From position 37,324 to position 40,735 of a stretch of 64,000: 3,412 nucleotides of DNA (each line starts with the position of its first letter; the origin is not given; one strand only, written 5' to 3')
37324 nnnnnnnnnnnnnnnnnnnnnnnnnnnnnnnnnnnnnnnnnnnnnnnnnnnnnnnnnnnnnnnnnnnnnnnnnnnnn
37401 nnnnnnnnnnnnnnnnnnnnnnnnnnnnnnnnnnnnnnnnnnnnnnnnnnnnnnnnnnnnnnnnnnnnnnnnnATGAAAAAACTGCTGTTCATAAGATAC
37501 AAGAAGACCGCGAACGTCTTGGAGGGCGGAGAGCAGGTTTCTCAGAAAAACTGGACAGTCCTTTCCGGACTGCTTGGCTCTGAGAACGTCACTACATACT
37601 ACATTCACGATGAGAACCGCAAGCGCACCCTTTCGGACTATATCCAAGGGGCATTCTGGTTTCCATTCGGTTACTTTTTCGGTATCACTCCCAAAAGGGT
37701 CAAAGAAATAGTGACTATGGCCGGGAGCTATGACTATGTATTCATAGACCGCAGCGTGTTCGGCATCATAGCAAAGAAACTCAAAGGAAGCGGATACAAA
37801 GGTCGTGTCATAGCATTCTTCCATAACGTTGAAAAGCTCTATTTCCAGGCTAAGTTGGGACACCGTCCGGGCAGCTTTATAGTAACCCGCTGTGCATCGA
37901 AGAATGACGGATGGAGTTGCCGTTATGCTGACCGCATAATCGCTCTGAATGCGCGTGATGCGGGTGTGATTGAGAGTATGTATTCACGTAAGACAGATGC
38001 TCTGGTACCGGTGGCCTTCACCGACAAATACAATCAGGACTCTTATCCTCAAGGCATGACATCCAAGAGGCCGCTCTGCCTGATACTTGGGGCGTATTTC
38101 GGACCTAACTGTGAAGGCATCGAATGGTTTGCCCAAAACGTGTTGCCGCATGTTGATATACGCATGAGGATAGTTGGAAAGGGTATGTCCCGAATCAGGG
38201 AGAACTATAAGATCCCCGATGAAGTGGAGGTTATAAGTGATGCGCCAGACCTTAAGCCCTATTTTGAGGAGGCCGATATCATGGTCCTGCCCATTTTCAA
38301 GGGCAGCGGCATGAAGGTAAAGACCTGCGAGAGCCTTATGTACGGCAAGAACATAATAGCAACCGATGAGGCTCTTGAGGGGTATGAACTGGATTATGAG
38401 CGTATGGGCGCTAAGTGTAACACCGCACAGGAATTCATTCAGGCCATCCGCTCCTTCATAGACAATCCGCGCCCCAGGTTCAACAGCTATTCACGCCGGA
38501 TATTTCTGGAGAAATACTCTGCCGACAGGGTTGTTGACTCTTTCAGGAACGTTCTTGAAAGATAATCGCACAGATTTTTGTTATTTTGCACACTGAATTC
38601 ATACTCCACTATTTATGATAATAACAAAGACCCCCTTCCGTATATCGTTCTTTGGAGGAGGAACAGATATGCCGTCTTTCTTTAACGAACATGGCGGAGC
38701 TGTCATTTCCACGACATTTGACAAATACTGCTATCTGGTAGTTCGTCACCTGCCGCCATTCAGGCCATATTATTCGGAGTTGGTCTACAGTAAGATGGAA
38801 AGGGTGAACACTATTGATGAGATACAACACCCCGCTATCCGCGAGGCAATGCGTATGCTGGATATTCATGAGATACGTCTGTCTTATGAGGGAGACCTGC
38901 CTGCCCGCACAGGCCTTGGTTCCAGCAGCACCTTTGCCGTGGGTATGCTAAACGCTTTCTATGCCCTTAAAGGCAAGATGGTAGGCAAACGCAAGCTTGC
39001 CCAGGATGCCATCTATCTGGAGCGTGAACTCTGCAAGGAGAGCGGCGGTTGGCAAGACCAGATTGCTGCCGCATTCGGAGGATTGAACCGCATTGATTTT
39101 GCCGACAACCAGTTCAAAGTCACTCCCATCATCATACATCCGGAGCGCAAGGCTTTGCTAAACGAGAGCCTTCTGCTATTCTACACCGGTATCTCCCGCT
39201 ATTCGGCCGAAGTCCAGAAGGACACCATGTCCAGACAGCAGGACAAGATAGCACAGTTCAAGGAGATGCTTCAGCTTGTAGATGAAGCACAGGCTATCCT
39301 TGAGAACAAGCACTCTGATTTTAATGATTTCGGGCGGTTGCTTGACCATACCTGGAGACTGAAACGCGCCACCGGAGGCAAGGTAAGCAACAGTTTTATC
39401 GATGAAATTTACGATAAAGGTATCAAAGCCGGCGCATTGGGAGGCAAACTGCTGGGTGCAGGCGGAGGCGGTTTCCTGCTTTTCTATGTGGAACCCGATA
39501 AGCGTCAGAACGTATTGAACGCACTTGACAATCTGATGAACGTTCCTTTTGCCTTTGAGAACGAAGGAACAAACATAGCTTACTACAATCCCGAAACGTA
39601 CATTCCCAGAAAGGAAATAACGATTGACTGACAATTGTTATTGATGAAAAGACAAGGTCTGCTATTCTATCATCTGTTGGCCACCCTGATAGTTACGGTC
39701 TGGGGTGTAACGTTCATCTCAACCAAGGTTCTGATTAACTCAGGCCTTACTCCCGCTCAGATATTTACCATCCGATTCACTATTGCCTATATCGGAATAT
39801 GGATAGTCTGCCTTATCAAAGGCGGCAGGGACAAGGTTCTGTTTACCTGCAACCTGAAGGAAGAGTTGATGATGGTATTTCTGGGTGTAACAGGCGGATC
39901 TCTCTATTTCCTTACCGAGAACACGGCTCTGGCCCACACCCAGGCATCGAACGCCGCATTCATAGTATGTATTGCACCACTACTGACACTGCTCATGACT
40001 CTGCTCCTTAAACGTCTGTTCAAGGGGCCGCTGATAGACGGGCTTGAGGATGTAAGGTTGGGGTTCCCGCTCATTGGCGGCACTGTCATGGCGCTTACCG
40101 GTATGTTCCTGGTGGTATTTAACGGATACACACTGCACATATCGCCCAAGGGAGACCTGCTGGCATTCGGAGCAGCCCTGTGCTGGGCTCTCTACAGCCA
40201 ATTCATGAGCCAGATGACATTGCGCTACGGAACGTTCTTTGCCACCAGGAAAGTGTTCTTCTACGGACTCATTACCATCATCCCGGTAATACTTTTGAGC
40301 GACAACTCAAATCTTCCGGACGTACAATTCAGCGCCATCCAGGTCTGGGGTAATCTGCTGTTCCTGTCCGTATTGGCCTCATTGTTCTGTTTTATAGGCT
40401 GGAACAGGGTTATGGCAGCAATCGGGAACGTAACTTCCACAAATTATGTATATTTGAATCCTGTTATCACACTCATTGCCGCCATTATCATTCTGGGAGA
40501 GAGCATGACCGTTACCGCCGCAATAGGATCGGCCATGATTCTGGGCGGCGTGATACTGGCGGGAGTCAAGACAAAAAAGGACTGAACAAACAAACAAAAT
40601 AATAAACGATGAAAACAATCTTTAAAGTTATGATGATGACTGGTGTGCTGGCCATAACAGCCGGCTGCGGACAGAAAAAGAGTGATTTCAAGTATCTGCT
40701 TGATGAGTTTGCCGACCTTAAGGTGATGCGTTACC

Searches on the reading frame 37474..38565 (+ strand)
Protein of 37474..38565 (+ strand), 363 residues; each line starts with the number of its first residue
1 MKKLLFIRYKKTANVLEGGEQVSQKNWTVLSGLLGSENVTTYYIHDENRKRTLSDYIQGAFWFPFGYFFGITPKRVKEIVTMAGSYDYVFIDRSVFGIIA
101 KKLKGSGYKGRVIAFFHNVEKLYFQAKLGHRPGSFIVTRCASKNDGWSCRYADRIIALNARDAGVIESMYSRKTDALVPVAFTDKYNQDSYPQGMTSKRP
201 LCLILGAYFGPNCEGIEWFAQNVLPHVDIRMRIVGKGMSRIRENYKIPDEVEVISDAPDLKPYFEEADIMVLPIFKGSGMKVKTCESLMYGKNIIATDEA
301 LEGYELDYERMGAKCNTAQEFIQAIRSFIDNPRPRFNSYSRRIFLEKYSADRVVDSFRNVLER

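Call 7: search_protein_families(library=pfam, proteins=[window:37474-38565:+])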
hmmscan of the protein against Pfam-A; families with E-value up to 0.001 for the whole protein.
window:37474-38565:+ (363 aa): 1 family
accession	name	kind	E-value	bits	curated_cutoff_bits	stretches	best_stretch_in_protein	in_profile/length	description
PF13692.12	Glyco_trans_1_4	-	1.2e-14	55.3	27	1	200-331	2-142/142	Glycosyl transferases group 1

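Call 35: search_protein_families(library=ncbifam, proteins=[window:37474-38565:+])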
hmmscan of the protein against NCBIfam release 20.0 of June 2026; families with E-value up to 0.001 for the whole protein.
window:37474-38565:+ (363 aa): 1 family
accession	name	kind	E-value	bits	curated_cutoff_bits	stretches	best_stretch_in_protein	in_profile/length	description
TIGR03087.1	stp1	hypoth_equivalog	3.8e-19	69.1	316.65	1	189-362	214-395/397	TIGR03087 family PEP-CTERM/XrtA system glycosyltransferase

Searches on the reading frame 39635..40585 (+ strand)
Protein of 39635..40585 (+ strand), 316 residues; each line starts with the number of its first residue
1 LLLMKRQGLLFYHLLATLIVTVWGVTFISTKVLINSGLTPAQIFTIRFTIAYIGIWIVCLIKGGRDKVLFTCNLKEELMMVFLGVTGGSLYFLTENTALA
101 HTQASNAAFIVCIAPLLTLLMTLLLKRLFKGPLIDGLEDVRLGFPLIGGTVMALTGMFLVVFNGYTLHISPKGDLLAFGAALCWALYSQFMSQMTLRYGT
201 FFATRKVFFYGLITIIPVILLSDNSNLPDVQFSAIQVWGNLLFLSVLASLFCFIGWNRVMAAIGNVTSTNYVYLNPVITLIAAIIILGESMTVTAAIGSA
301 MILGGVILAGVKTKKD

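Call 7: search_protein_families(library=pfam, proteins=[window:39635-40585:+])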
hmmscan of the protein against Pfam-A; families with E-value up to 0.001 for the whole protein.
window:39635-40585:+ (316 aa): 1 family
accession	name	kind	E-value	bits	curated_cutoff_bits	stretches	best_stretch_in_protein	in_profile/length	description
PF00892.27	EamA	-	9.7e-30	104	28.2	2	172-309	2-133/135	EamA-like transporter family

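Call 35: search_protein_families(library=ncbifam, proteins=[window:39635-40585:+])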
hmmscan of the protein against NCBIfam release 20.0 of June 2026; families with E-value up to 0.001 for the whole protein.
window:39635-40585:+ (316 aa): 5 families
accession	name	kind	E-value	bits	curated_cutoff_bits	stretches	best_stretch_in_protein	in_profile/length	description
TIGR00950.1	2A78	equivalog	3.1e-19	69.4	230.2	1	23-307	1-264/264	carboxylate/amino acid/amine transporter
NF008432.0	PRK11272.1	equivalog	1.3e-14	54.1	270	1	13-311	13-287/294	drug/metabolite exporter YedA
NF050091.1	ArAmAcExpYddG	equivalog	1.3e-07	31.4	300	1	20-310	14-283/285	aromatic amino acid exporter YddG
NF008676.0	PRK11689.1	equivalog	1e-05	24.8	194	1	167-315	153-293/297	aromatic amino acid DMT transporter YddG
NF008523.0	PRK11453.1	equivalog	6.1e-05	22.8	472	1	14-308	7-284/299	O-acetylserine/cysteine exporter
